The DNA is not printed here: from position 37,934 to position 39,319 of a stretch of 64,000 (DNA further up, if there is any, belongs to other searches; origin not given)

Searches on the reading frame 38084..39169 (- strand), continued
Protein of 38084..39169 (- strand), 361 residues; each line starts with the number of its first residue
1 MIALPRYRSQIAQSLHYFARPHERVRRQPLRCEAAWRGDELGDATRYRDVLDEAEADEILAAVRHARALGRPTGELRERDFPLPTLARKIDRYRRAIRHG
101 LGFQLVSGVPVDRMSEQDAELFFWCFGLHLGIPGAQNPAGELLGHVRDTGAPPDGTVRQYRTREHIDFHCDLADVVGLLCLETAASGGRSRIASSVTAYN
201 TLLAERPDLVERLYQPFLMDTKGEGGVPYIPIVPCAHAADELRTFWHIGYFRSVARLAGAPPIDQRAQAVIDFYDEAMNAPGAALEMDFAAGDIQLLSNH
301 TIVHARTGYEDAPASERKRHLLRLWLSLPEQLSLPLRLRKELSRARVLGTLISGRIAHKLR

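Call 25: search_solved_structures(query=A1, max_evalue=0.001)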
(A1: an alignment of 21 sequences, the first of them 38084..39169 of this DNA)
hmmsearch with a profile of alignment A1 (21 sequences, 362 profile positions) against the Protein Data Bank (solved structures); distinct sequences matched with E-value up to 0.001: 6.
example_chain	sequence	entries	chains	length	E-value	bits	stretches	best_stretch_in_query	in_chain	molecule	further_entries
7n7v_A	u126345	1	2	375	1.7e-60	208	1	32-332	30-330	Predicted hydroxylase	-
5eqn_A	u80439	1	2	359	2.5e-59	204.2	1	21-342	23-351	FrbJ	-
1y0z_A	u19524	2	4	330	4.6e-05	25.7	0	80-212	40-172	protein product of AT3G21360 | Clavaminate synthase-like protein At3g21360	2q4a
4bg1_A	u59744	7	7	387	7e-05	25.1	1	157-318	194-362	GAMMA-BUTYROBETAINE DIOXYGENASE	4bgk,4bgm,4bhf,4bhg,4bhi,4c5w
3ms5_A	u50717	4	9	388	7e-05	25.1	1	157-318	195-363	Gamma-butyrobetaine dioxygenase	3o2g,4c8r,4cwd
3n6w_A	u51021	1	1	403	7.7e-05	24.9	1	157-318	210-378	Gamma-butyrobetaine dioxygenase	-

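Call 64: search_solved_structures(query=window:38084-39169:-, max_evalue=0.001, show_alignments=2)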
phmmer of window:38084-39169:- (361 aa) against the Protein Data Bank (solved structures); distinct sequences matched with E-value up to 0.001: 3.
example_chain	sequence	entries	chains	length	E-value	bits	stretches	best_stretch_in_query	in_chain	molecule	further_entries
7n7v_A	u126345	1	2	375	5.8e-42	147.2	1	37-336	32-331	Predicted hydroxylase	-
5eqn_A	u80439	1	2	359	9.5e-40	139.9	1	25-337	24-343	FrbJ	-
7f22_A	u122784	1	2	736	4.3e-06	29.2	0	43-140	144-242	L-lactate oxidase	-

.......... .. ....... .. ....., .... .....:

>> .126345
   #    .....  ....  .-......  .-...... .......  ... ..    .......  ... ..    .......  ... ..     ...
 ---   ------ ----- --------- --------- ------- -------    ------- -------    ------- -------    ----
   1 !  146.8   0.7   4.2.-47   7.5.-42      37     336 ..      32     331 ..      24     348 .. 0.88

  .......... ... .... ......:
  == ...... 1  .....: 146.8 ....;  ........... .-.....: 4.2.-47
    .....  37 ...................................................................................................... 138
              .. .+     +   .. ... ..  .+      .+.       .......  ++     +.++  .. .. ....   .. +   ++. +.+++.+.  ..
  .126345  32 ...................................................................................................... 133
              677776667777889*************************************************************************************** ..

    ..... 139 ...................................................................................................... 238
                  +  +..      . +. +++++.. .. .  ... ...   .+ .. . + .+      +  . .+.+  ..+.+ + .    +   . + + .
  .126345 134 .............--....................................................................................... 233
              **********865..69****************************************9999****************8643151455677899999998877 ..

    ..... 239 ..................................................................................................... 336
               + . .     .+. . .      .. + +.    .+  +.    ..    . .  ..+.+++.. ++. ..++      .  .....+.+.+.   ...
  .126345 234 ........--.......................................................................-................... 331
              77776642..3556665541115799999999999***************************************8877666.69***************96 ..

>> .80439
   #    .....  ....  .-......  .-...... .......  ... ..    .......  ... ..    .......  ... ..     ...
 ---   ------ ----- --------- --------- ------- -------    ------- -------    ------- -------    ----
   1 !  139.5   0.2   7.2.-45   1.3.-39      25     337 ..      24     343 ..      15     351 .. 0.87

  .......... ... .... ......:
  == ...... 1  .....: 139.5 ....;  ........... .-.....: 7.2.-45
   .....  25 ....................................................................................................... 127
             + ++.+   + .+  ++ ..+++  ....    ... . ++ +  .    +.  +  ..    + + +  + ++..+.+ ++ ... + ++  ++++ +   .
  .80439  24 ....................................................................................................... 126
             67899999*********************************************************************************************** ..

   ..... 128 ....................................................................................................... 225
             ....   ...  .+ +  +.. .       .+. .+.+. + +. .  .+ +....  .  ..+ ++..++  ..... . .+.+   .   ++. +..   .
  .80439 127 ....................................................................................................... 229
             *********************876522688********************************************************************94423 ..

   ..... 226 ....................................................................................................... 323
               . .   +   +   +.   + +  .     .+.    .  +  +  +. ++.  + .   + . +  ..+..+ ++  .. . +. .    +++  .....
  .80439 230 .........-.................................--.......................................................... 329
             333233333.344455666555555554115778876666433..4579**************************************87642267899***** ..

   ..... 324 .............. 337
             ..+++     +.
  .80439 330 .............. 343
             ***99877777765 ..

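Call 76: search_protein_families(library=pfam, proteins=[L078:1981-3309:+, L071:9743-11071:+], max_evalue=0.001)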
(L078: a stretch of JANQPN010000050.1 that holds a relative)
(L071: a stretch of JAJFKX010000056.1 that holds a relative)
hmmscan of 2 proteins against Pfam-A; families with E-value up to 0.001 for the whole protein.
L078:1981-3309:+ (443 aa): 2 families
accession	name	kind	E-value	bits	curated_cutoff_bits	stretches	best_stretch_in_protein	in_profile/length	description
PF02668.22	TauD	-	1.6e-34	120.4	27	1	154-407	6-267/267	Taurine catabolism dioxygenase TauD, TfdA family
PF09656.15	PGPGW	-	1.5e-16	60.1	23.3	1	17-68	1-52/53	Putative transmembrane protein (PGPGW)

L071:9743-11071:+ (443 aa): 2 families
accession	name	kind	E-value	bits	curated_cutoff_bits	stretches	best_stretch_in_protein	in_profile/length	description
PF02668.22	TauD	-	5.8e-34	118.6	27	1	152-407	4-267/267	Taurine catabolism dioxygenase TauD, TfdA family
PF09656.15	PGPGW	-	7.6e-15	54.6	23.3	1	17-69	1-53/53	Putative transmembrane protein (PGPGW)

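Call 80: search_protein_families(library=pfam, proteins=[L064:7933-10005:-, L064:11574-11924:-, L064:12013-13104:-, L060:9212-9691:+, L060:11142-11897:+, L060:11707-13071:+, L047:9207-9809:-, L047:11147-12406:-, L047:8458-9180:+, L071:8898-9734:+], max_evalue=0.0001)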
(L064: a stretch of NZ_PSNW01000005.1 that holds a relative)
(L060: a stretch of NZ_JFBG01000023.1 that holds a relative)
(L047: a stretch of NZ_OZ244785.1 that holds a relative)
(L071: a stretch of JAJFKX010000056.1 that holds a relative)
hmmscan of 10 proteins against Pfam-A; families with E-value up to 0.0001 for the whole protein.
L064:7933-10005:- (690 aa): 3 families
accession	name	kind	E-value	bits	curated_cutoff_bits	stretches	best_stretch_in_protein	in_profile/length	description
PF02129.25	Peptidase_S15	-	1.9e-19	70.8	23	1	127-274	2-144/262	X-Pro dipeptidyl-peptidase (S15 family)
PF00561.26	Abhydrolase_1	-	3e-06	27.5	25.8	1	148-249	2-93/245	alpha/beta hydrolase fold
PF12146.15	Hydrolase_4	-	8.9e-05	22.3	27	0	152-270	10-120/239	Serine aminopeptidase, S33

L064:11574-11924:- (116 aa): 0 families

L064:12013-13104:- (363 aa): 3 families
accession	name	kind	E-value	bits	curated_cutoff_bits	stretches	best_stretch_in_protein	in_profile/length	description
PF00561.26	Abhydrolase_1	-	1e-19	71.6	25.8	1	90-342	2-239/245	alpha/beta hydrolase fold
PF12697.13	Abhydrolase_6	-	1.3e-11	46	26.3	1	104-353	14-213/217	Alpha/beta hydrolase family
PF12146.15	Hydrolase_4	-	1.1e-09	38.4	27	1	104-343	19-234/239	Serine aminopeptidase, S33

L060:9212-9691:+ (159 aa): 0 families

L060:11142-11897:+ (251 aa): 1 family
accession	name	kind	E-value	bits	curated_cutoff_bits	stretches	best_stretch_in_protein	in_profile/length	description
PF00697.28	PRAI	-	1.6e-45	155.6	22.7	1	30-225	1-192/193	N-(5'phosphoribosyl)anthranilate (PRA) isomerase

L060:11707-13071:+ (454 aa): 1 family
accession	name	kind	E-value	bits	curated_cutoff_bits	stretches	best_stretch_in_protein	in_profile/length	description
PF00291.31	PALP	-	2.7e-46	158.7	35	1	113-437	5-295/295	Pyridoxal-phosphate dependent enzyme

L047:9207-9809:- (200 aa): 1 family
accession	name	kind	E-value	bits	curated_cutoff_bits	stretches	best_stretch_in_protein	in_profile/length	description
PF00440.29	TetR_N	-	1.2e-11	44.6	24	1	21-62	6-47/47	Bacterial regulatory proteins, tetR family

L047:11147-12406:- (419 aa): 1 family
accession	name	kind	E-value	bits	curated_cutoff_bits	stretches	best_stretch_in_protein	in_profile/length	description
PF01979.26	Amidohydro_1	-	1e-11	45.2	25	1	53-415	1-342/345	Amidohydrolase family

L047:8458-9180:+ (240 aa): 1 family
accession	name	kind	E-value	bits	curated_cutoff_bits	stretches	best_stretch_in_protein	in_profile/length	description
PF00497.25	SBP_bac_3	-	1.5e-09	38.1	26.4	1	34-237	9-127/132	Bacterial extracellular solute-binding proteins, family 3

L071:8898-9734:+ (278 aa): 1 family
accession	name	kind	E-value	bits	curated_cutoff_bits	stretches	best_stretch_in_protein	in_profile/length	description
PF05118.21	Asp_Arg_Hydrox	-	3.1e-51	173.7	22.6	1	84-240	1-157/157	Aspartyl/Asparaginyl beta-hydroxylase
